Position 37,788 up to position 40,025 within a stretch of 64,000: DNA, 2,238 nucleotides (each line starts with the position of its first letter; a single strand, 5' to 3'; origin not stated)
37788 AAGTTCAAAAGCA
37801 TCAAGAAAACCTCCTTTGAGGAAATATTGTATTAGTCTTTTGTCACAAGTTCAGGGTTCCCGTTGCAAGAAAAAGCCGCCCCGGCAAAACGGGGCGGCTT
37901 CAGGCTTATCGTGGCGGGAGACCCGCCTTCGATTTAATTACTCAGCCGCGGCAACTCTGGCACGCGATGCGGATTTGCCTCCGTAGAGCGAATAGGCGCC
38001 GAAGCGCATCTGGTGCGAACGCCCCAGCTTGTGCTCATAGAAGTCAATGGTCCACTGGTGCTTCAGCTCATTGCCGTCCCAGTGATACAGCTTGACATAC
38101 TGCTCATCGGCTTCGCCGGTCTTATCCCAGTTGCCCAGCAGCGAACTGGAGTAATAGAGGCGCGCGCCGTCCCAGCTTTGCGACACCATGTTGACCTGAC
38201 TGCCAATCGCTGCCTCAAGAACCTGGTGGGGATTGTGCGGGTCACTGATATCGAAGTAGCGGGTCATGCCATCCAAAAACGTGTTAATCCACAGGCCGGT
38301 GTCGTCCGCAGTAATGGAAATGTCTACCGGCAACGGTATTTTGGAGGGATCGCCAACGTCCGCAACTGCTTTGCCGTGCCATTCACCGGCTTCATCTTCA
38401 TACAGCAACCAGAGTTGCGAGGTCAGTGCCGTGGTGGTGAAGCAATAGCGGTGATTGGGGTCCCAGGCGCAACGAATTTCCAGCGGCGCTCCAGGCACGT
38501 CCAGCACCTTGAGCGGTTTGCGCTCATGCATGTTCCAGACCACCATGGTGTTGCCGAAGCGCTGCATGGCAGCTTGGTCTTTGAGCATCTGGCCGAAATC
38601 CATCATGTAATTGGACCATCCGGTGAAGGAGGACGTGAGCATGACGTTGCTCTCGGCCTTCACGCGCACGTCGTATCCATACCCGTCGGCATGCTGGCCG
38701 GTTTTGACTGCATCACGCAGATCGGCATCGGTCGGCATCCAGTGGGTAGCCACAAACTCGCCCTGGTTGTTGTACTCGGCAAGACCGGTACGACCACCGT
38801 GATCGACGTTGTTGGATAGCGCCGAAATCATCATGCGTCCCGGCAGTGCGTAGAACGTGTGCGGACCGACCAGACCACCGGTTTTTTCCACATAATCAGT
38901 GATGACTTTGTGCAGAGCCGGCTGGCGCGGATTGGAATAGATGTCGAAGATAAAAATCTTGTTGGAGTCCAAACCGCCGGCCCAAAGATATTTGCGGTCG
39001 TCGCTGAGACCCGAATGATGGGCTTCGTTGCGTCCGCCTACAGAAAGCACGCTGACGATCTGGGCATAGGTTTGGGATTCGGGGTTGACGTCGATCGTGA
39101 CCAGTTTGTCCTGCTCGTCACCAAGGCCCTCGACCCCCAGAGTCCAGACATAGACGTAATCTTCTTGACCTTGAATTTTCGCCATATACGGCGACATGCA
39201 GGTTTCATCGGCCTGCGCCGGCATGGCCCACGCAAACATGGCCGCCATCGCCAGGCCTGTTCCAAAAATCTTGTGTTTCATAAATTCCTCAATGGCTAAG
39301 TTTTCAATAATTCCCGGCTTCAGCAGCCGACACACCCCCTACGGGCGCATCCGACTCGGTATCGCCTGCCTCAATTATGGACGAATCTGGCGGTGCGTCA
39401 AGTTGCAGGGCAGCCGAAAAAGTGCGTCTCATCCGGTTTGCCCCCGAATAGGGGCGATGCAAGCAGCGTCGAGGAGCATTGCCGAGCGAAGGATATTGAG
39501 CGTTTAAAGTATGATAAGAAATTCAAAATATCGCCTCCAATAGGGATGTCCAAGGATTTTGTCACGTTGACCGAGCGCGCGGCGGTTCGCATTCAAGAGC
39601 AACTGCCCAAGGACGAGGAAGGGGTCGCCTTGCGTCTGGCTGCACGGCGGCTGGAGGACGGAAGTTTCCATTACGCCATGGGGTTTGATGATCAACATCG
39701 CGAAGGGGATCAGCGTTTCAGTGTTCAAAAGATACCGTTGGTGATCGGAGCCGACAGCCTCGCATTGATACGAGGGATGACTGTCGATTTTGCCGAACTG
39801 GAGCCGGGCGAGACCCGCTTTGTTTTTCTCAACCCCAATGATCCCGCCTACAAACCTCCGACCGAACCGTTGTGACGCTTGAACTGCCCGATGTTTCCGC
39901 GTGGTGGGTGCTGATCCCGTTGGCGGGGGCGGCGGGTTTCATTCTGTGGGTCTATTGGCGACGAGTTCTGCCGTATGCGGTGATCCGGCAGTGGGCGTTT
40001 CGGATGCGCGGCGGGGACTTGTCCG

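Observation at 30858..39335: SBP56 (MtoX-like)-SCO1-MauG/CCP-TlpA array continues without a gap into an NAD-linked formate dehydrogenase: possible methanethiol-to-CO2 operon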

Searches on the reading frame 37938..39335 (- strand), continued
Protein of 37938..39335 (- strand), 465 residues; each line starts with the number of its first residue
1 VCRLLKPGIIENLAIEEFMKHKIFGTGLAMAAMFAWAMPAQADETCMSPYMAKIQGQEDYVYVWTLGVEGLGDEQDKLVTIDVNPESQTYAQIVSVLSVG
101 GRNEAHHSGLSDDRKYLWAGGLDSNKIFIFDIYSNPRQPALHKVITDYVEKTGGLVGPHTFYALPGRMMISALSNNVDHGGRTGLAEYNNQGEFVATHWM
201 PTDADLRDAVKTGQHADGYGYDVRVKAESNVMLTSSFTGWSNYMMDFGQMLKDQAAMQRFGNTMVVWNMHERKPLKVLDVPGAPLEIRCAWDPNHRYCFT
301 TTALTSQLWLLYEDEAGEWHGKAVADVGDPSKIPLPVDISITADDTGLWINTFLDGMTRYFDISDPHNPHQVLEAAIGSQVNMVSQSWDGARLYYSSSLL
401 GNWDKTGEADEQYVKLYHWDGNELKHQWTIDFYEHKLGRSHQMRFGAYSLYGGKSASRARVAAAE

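Call 53: search_protein_families(library=ncbifam, proteins=[L070:7024-8301:-, L070:5361-7019:-, L070:4415-5332:-, L070:3616-4440:-, L070:15781-16128:+, L070:16153-17553:+, L070:17658-19304:+, L070:19319-20236:+, L070:20287-21105:+, L065:3462-3800:-], max_evalue=0.00001)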
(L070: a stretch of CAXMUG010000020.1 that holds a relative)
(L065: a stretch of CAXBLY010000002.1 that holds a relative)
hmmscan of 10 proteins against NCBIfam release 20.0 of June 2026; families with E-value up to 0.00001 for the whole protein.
L070:7024-8301:- (425 aa): 1 family
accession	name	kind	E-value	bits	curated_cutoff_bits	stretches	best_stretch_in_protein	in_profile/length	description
TIGR03129.1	one_C_dehyd_B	equivalog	4e-71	239.8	327.8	1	5-423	1-419/421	formylmethanofuran dehydrogenase subunit B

L070:5361-7019:- (552 aa): 5 families
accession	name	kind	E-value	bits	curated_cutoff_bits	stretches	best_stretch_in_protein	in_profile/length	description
TIGR03121.1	one_C_dehyd_A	equivalog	5e-219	728.1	392.75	1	3-536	2-552/556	formylmethanofuran dehydrogenase subunit A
NF042911.1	FMH_DH_FwdA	exception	1.1e-144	483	950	1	7-535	6-557/569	tungsten-dependent formylmethanofuran dehydrogenase subunit FwdA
NF006689.0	PRK09237.1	equivalog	1.4e-11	43.6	371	1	5-63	7-66/383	amidohydrolase/deacetylase family metallohydrolase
NF005759.0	PRK07583.1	equivalog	6.4e-07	28.4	403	0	415-494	351-423/438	cytosine deaminase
TIGR01975.1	isoAsp_dipep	equivalog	2e-06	27.3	331.25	0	431-487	330-385/389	beta-aspartyl-peptidase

L070:4415-5332:- (305 aa): 2 families
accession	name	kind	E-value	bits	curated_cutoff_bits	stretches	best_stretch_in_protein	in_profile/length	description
NF002554.0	PRK02114.1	subfamily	4.7e-135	449.7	297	1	1-297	1-296/297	formylmethanofuran--tetrahydromethanopterin N-formyltransferase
TIGR03119.1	one_C_fhcD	equivalog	1.7e-127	424.8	292.6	1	8-296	1-288/288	formylmethanofuran--tetrahydromethanopterin N-formyltransferase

L070:3616-4440:- (274 aa): 3 families
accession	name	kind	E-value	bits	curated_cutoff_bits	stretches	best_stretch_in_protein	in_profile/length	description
TIGR03122.1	one_C_dehyd_C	equivalog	3.2e-64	216.7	130.65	1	6-271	3-260/260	formylmethanofuran dehydrogenase subunit C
NF042910.1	FMH_DH_FwdC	exception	2.5e-41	141.5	340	1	16-220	14-219/271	tungsten-dependent formylmethanofuran dehydrogenase subunit FwdC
NF008730.0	PRK11750.1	equivalog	8.2e-09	33.3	1047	1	82-206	1269-1398/1490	glutamate synthase large subunit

L070:15781-16128:+ (115 aa): 1 family
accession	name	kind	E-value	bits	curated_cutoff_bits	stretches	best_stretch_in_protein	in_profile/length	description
NF042908.1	FMD_DH_FwdD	exception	2.4e-24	85.9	175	1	6-113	3-110/129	tungsten-dependent formylmethanofuran dehydrogenase subunit FwdD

L070:16153-17553:+ (466 aa): 5 families
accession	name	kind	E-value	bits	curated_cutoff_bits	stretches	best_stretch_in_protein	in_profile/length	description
TIGR03129.1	one_C_dehyd_B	equivalog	6.9e-152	505.8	327.8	1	35-453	2-421/421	formylmethanofuran dehydrogenase subunit B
TIGR01591.1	Fdh-alpha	equivalog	1.3e-20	73.1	666.25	1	37-242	3-222/672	formate dehydrogenase subunit alpha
TIGR01701.1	Fdhalpha-like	subfamily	2e-12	46.1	582.15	1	135-188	164-219/744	FdhF/YdeP family oxidoreductase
TIGR01553.1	formate-DH-alph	equivalog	1.5e-08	32.9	814.2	1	135-239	187-285/1009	formate dehydrogenase-N subunit alpha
NF041323.1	Nitr_red_NasA_Halo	equivalog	4.1e-08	32.2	1000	0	159-251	145-230/673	assimilatory nitrate reductase NasA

L070:17658-19304:+ (548 aa): 31 families (the best 25 are shown)
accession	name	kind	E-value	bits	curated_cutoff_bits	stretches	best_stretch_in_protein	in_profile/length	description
TIGR03121.1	one_C_dehyd_A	equivalog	1.5e-212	706.7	392.75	1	5-539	2-555/556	formylmethanofuran dehydrogenase subunit A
NF042911.1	FMH_DH_FwdA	exception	5.8e-171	569.8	950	1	6-544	3-566/569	tungsten-dependent formylmethanofuran dehydrogenase subunit FwdA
NF006689.0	PRK09237.1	equivalog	1.4e-15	56.7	371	1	7-62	7-66/383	amidohydrolase/deacetylase family metallohydrolase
NF006560.0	PRK09061.1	subfamily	2.3e-14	52.6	340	1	4-63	27-88/517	amidohydrolase family protein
NF004839.0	PRK06189.1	equivalog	8.7e-12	44.4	631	0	422-475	349-406/451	allantoinase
NF002668.0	PRK02382.1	equivalog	1.6e-11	43.6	452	0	20-62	10-57/436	dihydroorotase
NF009941.0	PRK13404.1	subfamily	4.2e-11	42.2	647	1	9-64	10-65/478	dihydropyrimidinase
NF005791.0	PRK07627.1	equivalog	7.4e-11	41.6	442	1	4-65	2-67/425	dihydroorotase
TIGR03178.1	allantoinase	equivalog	1.2e-10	40.8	357.85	0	422-465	343-386/441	allantoinase AllB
NF009060.0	PRK12394.1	equivalog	5.3e-10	38.6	442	1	3-62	3-65/381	metallo-dependent hydrolase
NF006559.0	PRK09060.1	equivalog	4.7e-09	35.1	482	0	19-63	18-66/444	dihydroorotase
NF006839.0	PRK09357.1-4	equivalog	1.6e-08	33.6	576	1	7-62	4-62/422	dihydroorotase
TIGR03583.1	EF_0837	hypoth_equivalog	2.8e-08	33.2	432.15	0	426-473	293-340/365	amidohydrolase/deacetylase family metallohydrolase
NF006844.0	PRK09357.2-5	equivalog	3.5e-08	32.9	701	1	5-62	4-64/422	dihydroorotase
TIGR02318.1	phosphono_phnM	equivalog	3.7e-08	32.7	390.55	0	26-61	18-56/376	phosphonate metabolism protein PhnM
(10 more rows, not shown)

L070:19319-20236:+ (305 aa): 2 families
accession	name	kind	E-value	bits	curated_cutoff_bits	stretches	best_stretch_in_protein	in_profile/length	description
NF002554.0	PRK02114.1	subfamily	9.4e-128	425.8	297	1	1-294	1-296/297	formylmethanofuran--tetrahydromethanopterin N-formyltransferase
TIGR03119.1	one_C_fhcD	equivalog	3.6e-123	410.6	292.6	1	8-293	1-288/288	formylmethanofuran--tetrahydromethanopterin N-formyltransferase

L070:20287-21105:+ (272 aa): 3 families
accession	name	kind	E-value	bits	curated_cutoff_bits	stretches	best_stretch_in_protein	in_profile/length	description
TIGR03122.1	one_C_dehyd_C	equivalog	1.6e-76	257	130.65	1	6-268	3-259/260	formylmethanofuran dehydrogenase subunit C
NF042910.1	FMH_DH_FwdC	exception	2.7e-55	187.3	340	1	6-260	4-252/271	tungsten-dependent formylmethanofuran dehydrogenase subunit FwdC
NF008730.0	PRK11750.1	equivalog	2.8e-07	28.3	1047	1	82-203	1271-1397/1490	glutamate synthase large subunit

L065:3462-3800:- (112 aa): 0 families

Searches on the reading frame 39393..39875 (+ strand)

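Call 4: search_protein_families(library=pfam, proteins=[window:39393-39875:+])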
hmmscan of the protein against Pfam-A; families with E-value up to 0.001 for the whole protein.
window:39393-39875:+ (160 aa): 1 family
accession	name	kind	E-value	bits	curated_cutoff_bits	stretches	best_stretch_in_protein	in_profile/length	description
PF01521.26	Fe-S_biosyn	-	6.7e-07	30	26.3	1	57-135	3-88/110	Iron-sulphur cluster biosynthesis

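Call 5: search_protein_families(library=ncbifam, proteins=[window:39393-39875:+])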
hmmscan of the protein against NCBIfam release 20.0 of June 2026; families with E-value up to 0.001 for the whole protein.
window:39393-39875:+ (160 aa): 6 families
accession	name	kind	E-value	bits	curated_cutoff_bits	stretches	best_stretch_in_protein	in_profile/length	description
TIGR00049.1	TIGR00049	subfamily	6.8e-12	45.5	58.8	1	57-149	1-93/106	iron-sulfur cluster assembly accessory protein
TIGR02011.1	IscA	equivalog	7.4e-09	35.8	150.6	1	57-149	1-92/105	iron-sulfur cluster assembly protein IscA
NF010147.0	PRK13623.1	equivalog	1.1e-08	35.3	117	1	56-150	9-103/115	iron-sulfur cluster insertion protein ErpA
TIGR01997.1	sufA_proteo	equivalog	1.8e-08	34.5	136.2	1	57-150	3-95/107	Fe-S cluster assembly scaffold SufA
NF007049.0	PRK09502.1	equivalog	2.5e-07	30.8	181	1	57-149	3-94/107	iron-sulfur cluster assembly protein IscA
NF007050.0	PRK09504.1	equivalog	1.1e-05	25.5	161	1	57-148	18-108/122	Fe-S cluster assembly scaffold SufA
